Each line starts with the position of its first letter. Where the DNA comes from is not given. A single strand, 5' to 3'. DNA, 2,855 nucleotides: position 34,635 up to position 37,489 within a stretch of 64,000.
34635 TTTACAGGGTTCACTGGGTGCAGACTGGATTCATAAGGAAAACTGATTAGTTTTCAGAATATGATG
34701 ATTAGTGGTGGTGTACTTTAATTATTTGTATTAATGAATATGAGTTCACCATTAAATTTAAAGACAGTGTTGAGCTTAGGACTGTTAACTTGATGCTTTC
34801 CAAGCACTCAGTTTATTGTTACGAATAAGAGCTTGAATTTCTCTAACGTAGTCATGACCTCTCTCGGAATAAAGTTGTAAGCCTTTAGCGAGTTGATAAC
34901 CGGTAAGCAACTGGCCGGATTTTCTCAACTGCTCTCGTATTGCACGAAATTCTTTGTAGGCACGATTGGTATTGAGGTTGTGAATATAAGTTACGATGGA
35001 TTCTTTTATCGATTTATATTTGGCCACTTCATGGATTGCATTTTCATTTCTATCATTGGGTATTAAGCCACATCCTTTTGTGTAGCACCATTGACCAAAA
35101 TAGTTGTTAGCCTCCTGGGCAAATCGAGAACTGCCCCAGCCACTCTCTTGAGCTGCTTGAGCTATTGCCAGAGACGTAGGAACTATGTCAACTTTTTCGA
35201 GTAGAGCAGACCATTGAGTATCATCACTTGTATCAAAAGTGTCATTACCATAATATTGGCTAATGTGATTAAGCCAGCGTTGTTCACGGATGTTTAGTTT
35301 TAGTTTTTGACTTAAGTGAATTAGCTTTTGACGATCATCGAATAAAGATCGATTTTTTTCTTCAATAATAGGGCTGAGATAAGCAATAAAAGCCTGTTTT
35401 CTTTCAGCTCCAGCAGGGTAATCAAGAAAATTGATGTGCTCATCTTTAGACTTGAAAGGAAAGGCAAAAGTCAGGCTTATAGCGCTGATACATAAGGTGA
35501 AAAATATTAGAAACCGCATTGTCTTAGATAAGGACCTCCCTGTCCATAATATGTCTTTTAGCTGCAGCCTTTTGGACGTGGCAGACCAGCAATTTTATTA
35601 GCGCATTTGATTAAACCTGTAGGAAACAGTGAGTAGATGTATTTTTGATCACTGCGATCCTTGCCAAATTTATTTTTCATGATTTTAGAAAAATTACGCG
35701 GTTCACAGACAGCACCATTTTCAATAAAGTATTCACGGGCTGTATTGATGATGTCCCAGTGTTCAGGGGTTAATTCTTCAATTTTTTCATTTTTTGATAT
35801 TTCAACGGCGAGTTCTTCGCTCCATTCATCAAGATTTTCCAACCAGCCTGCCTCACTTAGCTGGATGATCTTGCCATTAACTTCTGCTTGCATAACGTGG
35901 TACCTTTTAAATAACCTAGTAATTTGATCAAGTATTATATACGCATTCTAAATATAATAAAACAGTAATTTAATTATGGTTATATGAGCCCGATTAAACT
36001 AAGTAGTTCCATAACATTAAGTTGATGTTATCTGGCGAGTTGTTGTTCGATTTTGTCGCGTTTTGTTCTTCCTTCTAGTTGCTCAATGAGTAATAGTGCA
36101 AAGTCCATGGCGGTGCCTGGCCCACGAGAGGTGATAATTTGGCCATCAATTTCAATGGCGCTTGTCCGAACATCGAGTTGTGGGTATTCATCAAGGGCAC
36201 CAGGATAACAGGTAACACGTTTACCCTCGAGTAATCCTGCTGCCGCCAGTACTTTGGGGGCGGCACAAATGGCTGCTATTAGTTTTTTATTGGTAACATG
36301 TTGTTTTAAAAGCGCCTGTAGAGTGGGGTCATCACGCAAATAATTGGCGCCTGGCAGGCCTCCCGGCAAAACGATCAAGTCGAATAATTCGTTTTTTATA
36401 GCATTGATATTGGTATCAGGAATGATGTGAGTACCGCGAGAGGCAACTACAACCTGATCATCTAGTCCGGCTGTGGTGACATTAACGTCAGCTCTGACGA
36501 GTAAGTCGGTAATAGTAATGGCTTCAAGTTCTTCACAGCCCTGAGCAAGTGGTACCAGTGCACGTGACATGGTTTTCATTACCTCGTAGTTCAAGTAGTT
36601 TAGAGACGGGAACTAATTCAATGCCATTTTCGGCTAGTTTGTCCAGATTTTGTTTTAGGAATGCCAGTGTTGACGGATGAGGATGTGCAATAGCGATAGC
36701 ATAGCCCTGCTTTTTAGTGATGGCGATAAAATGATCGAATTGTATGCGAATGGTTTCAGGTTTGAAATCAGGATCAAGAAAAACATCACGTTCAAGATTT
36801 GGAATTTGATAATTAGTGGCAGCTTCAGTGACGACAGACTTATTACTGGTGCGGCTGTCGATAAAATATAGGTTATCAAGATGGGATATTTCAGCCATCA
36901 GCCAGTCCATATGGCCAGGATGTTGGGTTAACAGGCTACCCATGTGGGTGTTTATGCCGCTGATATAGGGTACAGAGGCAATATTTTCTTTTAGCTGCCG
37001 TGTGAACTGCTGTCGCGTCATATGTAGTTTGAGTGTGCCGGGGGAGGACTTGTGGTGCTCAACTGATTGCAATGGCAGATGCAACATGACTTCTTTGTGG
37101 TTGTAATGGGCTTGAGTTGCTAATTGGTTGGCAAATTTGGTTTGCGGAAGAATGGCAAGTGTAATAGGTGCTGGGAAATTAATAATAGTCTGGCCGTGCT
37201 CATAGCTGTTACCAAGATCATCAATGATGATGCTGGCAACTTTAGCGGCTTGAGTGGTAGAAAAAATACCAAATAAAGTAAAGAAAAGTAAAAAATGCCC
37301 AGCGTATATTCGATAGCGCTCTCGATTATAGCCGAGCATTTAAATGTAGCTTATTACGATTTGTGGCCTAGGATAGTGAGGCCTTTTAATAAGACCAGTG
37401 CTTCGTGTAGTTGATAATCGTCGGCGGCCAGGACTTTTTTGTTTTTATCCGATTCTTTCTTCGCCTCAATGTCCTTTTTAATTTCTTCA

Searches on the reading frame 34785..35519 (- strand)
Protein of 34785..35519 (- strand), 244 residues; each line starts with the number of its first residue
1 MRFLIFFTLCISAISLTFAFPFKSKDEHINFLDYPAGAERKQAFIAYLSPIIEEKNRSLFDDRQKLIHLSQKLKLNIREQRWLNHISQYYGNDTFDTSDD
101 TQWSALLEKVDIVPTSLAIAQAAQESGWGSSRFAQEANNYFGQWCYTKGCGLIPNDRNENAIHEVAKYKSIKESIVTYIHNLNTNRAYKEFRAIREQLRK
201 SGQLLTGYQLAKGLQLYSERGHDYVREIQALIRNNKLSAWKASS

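Call 79: search_protein_families(library=pfam, proteins=[window:34785-35519:-], max_evalue=0.00001)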
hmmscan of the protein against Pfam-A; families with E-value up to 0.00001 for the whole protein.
window:34785-35519:- (244 aa): 1 family
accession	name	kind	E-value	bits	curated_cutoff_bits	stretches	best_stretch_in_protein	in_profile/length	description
PF01832.25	Glucosaminidase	-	2e-17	64.5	30.2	1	106-237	7-123/123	Mannosyl-glycoprotein endo-beta-N-acetylglucosaminidase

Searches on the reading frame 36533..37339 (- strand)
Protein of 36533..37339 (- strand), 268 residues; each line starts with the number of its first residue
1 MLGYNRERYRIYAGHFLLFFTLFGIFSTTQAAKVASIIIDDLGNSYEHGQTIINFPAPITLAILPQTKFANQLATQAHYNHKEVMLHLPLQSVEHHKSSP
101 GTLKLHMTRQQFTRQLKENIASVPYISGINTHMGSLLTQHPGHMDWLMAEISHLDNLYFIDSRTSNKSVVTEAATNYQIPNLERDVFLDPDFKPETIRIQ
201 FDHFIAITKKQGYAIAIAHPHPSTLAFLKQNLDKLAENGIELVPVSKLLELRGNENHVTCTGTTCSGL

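Call 79: search_protein_families(library=pfam, proteins=[window:36533-37339:-], max_evalue=0.00001)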
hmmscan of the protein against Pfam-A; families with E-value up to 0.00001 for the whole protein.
window:36533-37339:- (268 aa): 1 family
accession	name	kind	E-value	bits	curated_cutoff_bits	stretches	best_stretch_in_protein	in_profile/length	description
PF04748.18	Polysacc_deac_2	-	1.2e-72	243.9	27.5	1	37-249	1-212/212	Divergent polysaccharide deacetylase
